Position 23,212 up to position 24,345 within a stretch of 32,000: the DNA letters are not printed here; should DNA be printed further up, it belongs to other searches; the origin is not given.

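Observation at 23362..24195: A 277-aa [FeFe]-hydrogenase consisting of the H-domain only, with all four cluster cysteines but a Val at the proton-relay Cys position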

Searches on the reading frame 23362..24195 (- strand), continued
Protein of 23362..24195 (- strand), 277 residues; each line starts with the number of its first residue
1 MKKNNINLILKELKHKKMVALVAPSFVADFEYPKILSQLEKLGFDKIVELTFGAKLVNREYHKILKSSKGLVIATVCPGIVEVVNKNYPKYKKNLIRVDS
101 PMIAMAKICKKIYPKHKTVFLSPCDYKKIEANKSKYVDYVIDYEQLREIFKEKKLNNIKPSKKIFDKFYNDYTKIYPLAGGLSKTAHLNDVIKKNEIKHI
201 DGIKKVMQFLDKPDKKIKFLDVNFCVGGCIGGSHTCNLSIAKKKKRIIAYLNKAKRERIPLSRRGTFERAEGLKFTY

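Call 33: search_protein_representatives(protein=window:23362-24195:-)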
Query: 277 residues. Proteins with E-value up to 0.001 (for the whole library): 1893; up to 1e-10: 924; up to 1e-30: 37. The best 150 are listed.
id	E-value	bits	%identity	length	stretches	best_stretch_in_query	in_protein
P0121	5.3e-98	344.1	59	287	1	7-276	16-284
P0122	2.7e-63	230.3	42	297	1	5-276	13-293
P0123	2.7e-63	230.3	47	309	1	10-276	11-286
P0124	2.5e-62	227.2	44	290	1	7-276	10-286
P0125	4.9e-59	216.4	44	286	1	12-275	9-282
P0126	4.2e-58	213.3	42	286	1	12-275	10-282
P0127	5.1e-57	209.8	57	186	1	97-276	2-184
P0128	2.0e-52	194.7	42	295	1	9-275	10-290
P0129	2.7e-51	191.0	56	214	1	6-153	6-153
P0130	2.9e-51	190.9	46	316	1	9-275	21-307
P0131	7.8e-50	186.2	44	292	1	7-273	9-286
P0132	1.1e-49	185.7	41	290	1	14-275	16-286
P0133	4.9e-47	177.0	54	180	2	157-277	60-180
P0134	6.1e-47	176.7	68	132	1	14-132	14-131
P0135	1.5e-46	175.4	42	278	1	6-276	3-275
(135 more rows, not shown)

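Call 35: fold_search(model_id=the predicted structure, library=pdb)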
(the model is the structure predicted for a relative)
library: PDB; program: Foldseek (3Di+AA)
matches with E <= 10: 1147; with E <= 0.001: 73
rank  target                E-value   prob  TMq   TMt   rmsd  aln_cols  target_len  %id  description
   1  9f46_B                7.5e-18  1.00  0.78  0.37   4.4       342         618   22  crystal structure of apo-[FeFe]-hydrogenase CbA5H from Clostridium beijerinckii (released 2024-12-18)
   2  9f46_A                2.3e-17  1.00  0.76  0.36   4.6       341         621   22  crystal structure of apo-[FeFe]-hydrogenase CbA5H from Clostridium beijerinckii (released 2024-12-18)
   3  7p8n_a                2.8e-17  1.00  0.77  0.35   3.6       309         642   25  TmHydABC- T. maritima hydrogenase with bridge closed (released 2022-09-14)
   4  8zqd_A                2.8e-17  1.00  0.76  0.36   4.4       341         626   22  Anaerobically isolated active [FeFe]-hydrogenase CbA5H (released 2025-01-01)
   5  8a6t_A                4.6e-17  1.00  0.72  0.37   4.7       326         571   21  Cryo-EM structure of the electron bifurcating Fe-Fe hydrogenase HydABC complex from Thermoanaerobacter kivui in the re (released 2023-02-15)
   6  6ttl_A                4.9e-17  1.00  0.76  0.46   4.6       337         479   22  crystal structure of [FeFe]-hydrogenase CbA5H (partial) from Clostridium beijerinckii in Hinact state (released 2020-12-09)
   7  7p5h_A                9.1e-17  1.00  0.77  0.41   3.5       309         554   26  TmHydABC- D2 map (released 2022-09-14)
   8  6gly_B                9.1e-17  1.00  0.78  0.40   4.4       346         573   23  [FeFe]-hydrogenase CpI from Clostridium pasteurianum, variant C299A (released 2018-11-07)
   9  1feh                  1.2e-16  1.00  0.77  0.40   4.4       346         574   22  FE-ONLY HYDROGENASE FROM CLOSTRIDIUM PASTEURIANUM (released 1999-01-13)
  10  5byr_B                2.5e-16  1.00  0.77  0.40   4.5       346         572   22  Semisynthetic [FeFe]-hydrogenase CpI with propane-dithiolato-bridged [2Fe] cofactor (released 2015-11-11)
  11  6nac                  3.0e-16  1.00  0.78  0.40   5.2       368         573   21  Crystal structure of [FeFe]-hydrogenase I (CpI) solved with single pulse free electron laser data (released 2019-12-11)
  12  8aln_B                3.2e-16  1.00  0.78  0.40   4.3       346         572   22  CO-bound [FeFe]-hydrogenase I from Clostridium pasteurianum (CpI) at 1.34 Angstrom (released 2022-12-14)
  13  8pvm_A                3.2e-16  1.00  0.78  0.40   4.4       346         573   22  formaldehyde-inhibited [FeFe]-hydrogenase CpI from Clostridium pasteurianum, variant C299D (released 2023-11-29)
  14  9rj9_B                4.9e-16  1.00  0.77  0.39   4.5       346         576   22  [FeFe]-hydrogenase CpI from Clostridium pasteurianum, variant N160L (released 2026-03-04)
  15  7qhf_B                4.9e-16  1.00  0.76  0.40   4.5       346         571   22  [FeFe]-hydrogenase I from Clostridium pasteurianum (CpI), variant G302S (released 2023-09-27)
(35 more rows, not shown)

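Call 41: list_cluster_members(proteins=[P0122, P0123, P0124, P0125, P0126, P0128, P0130, P0131, P0132, P0135])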
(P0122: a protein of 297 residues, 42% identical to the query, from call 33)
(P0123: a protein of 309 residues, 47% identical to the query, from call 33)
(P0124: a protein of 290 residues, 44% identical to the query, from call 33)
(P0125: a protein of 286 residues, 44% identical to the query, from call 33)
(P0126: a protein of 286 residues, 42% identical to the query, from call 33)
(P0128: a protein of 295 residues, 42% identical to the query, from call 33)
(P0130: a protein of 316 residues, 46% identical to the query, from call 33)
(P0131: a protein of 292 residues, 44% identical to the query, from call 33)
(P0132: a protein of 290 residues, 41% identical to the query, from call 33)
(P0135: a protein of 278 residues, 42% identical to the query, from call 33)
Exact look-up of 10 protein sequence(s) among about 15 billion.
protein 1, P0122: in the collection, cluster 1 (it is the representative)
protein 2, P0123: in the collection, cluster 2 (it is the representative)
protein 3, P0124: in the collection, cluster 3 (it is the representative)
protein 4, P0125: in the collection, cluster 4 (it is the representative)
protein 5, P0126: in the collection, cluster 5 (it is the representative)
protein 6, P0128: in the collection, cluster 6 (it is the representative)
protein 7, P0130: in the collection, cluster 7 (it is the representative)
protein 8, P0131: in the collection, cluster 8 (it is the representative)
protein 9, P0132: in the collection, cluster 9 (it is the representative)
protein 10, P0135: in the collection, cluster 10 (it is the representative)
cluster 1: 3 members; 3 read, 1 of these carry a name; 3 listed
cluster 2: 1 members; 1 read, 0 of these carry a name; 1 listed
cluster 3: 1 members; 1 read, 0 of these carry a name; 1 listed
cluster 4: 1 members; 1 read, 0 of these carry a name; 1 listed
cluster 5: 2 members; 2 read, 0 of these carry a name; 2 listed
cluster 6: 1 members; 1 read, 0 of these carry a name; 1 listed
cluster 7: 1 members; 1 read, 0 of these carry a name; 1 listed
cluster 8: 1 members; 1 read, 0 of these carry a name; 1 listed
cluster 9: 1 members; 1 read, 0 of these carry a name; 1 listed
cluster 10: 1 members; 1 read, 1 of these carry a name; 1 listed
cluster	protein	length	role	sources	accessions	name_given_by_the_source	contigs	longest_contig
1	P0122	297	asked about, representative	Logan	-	-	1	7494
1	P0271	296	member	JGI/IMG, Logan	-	iron only hydrogenase large subunit-like protein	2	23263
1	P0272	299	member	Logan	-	-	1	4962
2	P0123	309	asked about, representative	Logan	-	-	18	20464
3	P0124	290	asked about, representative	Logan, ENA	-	-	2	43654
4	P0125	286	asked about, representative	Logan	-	-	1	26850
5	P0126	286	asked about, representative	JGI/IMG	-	-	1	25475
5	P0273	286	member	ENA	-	-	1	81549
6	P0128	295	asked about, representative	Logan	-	-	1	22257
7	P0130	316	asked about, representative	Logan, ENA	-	-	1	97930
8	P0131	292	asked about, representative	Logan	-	-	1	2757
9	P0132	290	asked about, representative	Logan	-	-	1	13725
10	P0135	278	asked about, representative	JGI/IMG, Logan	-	iron only hydrogenase large subunit-like protein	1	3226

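Call 50: search_protein_families(library=pfam, alignment_id=A2, max_evalue=0.0001)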
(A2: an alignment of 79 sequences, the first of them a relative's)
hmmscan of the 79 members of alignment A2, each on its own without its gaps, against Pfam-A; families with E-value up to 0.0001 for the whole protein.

A. member 1, P0142 (352 aa): 11 families
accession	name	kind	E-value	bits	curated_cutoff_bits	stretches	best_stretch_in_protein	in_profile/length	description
PF02906.19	Fe_hyd_lg_C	-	3.2e-30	106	22.1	1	77-301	2-245/245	Iron only hydrogenase large subunit, C-terminal domain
PF00037.32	Fer4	-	4.2e-15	55.3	21.1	2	38-60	2-24/24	4Fe-4S binding domain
PF12837.12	Fer4_6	-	8.1e-14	51.2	25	2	37-59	2-24/24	4Fe-4S binding domain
PF12838.12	Fer4_7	-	3.3e-12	47.1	27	1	14-58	1-52/52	4Fe-4S dicluster domain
PF13484.11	Fer4_16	-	9.2e-12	46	30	1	43-69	1-27/66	4Fe-4S double cluster binding domain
PF13237.11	Fer4_10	-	2.3e-11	43.9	25.5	1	9-55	3-53/53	4Fe-4S dicluster domain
PF14697.11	Fer4_21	-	2.4e-10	40.8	35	2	7-32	33-59/59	4Fe-4S dicluster domain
PF12797.12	Fer4_2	-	2.9e-10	39.9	24.5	0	37-56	3-22/22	4Fe-4S binding domain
PF13187.11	Fer4_9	-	5.5e-09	36.4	27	1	15-59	2-52/52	4Fe-4S dicluster domain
PF25160.1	LdpA_Fe-S-bd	-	2.8e-06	27.4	27.6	1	19-60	7-44/49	LdpA Fe-S cluster-binding domain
PF17179.9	Fer4_22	-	6.7e-06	27.3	27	0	43-64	1-22/95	4Fe-4S dicluster domain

B. families by the number of members that match (of 79 scanned): 39 families (the first 25 are shown)
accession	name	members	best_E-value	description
PF02906.19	Fe_hyd_lg_C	79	2.2e-62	Iron only hydrogenase large subunit, C-terminal domain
PF13237.11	Fer4_10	70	2.3e-11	4Fe-4S dicluster domain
PF04060.18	FeS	69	2.4e-12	Putative Fe-S cluster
PF12838.12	Fer4_7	66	1.6e-12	4Fe-4S dicluster domain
PF00037.32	Fer4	64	2.2e-17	4Fe-4S binding domain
PF13187.11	Fer4_9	61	5.5e-09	4Fe-4S dicluster domain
PF12837.12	Fer4_6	46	8.1e-14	4Fe-4S binding domain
PF14697.11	Fer4_21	44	2.4e-10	4Fe-4S dicluster domain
PF25160.1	LdpA_Fe-S-bd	31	1.6e-12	LdpA Fe-S cluster-binding domain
PF13188.13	PAS_8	17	1e-08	PAS domain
PF02518.31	HATPase_c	15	7.9e-29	Histidine kinase-, DNA gyrase B-, and HSP90-like ATPase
PF00512.31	HisKA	15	1.4e-22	His Kinase A (phospho-acceptor) domain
PF00989.32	PAS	14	5.4e-17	PAS fold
PF12797.12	Fer4_2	13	2.9e-10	4Fe-4S binding domain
PF13426.13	PAS_9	12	1.2e-17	PAS domain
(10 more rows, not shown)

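Call 59: find_encoding_contigs(protein=P0001, flank=2000, max_places=4)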
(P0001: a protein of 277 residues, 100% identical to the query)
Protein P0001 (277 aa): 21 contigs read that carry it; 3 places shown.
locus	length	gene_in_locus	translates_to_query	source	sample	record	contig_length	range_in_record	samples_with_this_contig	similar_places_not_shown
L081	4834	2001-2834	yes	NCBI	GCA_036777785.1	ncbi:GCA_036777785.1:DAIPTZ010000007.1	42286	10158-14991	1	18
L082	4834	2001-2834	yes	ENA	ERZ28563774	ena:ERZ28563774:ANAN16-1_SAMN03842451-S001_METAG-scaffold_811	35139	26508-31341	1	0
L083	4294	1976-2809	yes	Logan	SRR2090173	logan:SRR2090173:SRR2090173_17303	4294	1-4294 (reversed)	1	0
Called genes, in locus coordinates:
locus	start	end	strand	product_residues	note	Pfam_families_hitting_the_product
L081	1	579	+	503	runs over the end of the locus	PF01558:POR, PF01855:POR_N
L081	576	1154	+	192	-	PF13302:Acetyltransf_3, PF13420:Acetyltransf_4, PF00583:Acetyltransf_1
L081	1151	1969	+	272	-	PF02775:TPP_enzyme_C, PF12367:PFO_beta_C (weak)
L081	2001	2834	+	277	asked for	PF02906:Fe_hyd_lg_C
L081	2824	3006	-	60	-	PF12797:Fer4_2 (weak), PF25160:LdpA_Fe-S-bd (faint), PF00037:Fer4 (weak), PF12837:Fer4_6 (weak), PF13459:Fer4_15 (weak), PF14697:Fer4_21 (weak), PF13370:Fer4_13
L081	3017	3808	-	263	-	PF06550:SPP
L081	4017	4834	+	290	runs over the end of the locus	PF00892:EamA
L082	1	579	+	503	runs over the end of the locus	PF01558:POR, PF01855:POR_N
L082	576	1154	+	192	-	PF13302:Acetyltransf_3, PF13420:Acetyltransf_4, PF00583:Acetyltransf_1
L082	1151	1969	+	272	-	PF02775:TPP_enzyme_C, PF12367:PFO_beta_C (weak)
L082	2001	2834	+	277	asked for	PF02906:Fe_hyd_lg_C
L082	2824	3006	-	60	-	PF12797:Fer4_2 (weak), PF25160:LdpA_Fe-S-bd (faint), PF00037:Fer4 (weak), PF12837:Fer4_6 (weak), PF13459:Fer4_15 (weak), PF14697:Fer4_21 (weak), PF13370:Fer4_13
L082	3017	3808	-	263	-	PF06550:SPP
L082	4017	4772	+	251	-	-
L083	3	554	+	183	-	?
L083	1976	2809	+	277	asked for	PF02906:Fe_hyd_lg_C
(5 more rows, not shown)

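Call 60: search_solved_structures(query=A1, max_evalue=0.001, show_alignments=2)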
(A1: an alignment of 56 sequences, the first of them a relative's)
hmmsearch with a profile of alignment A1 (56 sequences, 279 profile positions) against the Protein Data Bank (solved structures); distinct sequences matched with E-value up to 0.001: 42.
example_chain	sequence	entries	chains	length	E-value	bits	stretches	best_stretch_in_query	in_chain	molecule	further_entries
7p5h_A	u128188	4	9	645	1.7e-27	99.6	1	3-169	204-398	Fe-hydrogenase, subunit alpha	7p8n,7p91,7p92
6gm4_A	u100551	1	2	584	2.5e-21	79.4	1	3-172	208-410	Iron hydrogenase 1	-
6gly_A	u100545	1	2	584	3.8e-21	78.7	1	3-172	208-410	Iron hydrogenase 1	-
8cjy_A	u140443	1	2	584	5.4e-21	78.3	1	3-172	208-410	Iron hydrogenase 1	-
6gm8_A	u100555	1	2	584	5.6e-21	78.2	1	3-172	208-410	Iron hydrogenase 1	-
1c4a_A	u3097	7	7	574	6e-21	78.1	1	3-172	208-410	PROTEIN (FE-ONLY HYDROGENASE) | PROTEIN (PERIPLASMIC HYDROGENASE 1) | Iron hydrogenase 1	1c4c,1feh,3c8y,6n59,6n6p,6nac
6gm0_A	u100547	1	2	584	6.3e-21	78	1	3-172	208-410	Iron hydrogenase 1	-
9rj9_A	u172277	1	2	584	6.4e-21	78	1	3-172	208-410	Iron hydrogenase 1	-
4xdd_A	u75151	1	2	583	6.4e-21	78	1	3-172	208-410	Iron hydrogenase 1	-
9rjo_A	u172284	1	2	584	6.4e-21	78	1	3-172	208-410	Iron hydrogenase 1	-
4xdc_A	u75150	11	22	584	6.4e-21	78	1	3-172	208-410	Iron hydrogenase 1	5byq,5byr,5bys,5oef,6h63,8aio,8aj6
9rjq_A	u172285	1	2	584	6.5e-21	78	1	3-172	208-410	Iron hydrogenase 1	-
6gm3_A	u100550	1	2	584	6.6e-21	78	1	3-172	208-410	Iron hydrogenase 1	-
6yf4_A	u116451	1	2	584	7.4e-21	77.8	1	3-172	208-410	Iron hydrogenase 1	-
5la3_A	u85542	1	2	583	7.5e-21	77.8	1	3-172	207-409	Iron hydrogenase 1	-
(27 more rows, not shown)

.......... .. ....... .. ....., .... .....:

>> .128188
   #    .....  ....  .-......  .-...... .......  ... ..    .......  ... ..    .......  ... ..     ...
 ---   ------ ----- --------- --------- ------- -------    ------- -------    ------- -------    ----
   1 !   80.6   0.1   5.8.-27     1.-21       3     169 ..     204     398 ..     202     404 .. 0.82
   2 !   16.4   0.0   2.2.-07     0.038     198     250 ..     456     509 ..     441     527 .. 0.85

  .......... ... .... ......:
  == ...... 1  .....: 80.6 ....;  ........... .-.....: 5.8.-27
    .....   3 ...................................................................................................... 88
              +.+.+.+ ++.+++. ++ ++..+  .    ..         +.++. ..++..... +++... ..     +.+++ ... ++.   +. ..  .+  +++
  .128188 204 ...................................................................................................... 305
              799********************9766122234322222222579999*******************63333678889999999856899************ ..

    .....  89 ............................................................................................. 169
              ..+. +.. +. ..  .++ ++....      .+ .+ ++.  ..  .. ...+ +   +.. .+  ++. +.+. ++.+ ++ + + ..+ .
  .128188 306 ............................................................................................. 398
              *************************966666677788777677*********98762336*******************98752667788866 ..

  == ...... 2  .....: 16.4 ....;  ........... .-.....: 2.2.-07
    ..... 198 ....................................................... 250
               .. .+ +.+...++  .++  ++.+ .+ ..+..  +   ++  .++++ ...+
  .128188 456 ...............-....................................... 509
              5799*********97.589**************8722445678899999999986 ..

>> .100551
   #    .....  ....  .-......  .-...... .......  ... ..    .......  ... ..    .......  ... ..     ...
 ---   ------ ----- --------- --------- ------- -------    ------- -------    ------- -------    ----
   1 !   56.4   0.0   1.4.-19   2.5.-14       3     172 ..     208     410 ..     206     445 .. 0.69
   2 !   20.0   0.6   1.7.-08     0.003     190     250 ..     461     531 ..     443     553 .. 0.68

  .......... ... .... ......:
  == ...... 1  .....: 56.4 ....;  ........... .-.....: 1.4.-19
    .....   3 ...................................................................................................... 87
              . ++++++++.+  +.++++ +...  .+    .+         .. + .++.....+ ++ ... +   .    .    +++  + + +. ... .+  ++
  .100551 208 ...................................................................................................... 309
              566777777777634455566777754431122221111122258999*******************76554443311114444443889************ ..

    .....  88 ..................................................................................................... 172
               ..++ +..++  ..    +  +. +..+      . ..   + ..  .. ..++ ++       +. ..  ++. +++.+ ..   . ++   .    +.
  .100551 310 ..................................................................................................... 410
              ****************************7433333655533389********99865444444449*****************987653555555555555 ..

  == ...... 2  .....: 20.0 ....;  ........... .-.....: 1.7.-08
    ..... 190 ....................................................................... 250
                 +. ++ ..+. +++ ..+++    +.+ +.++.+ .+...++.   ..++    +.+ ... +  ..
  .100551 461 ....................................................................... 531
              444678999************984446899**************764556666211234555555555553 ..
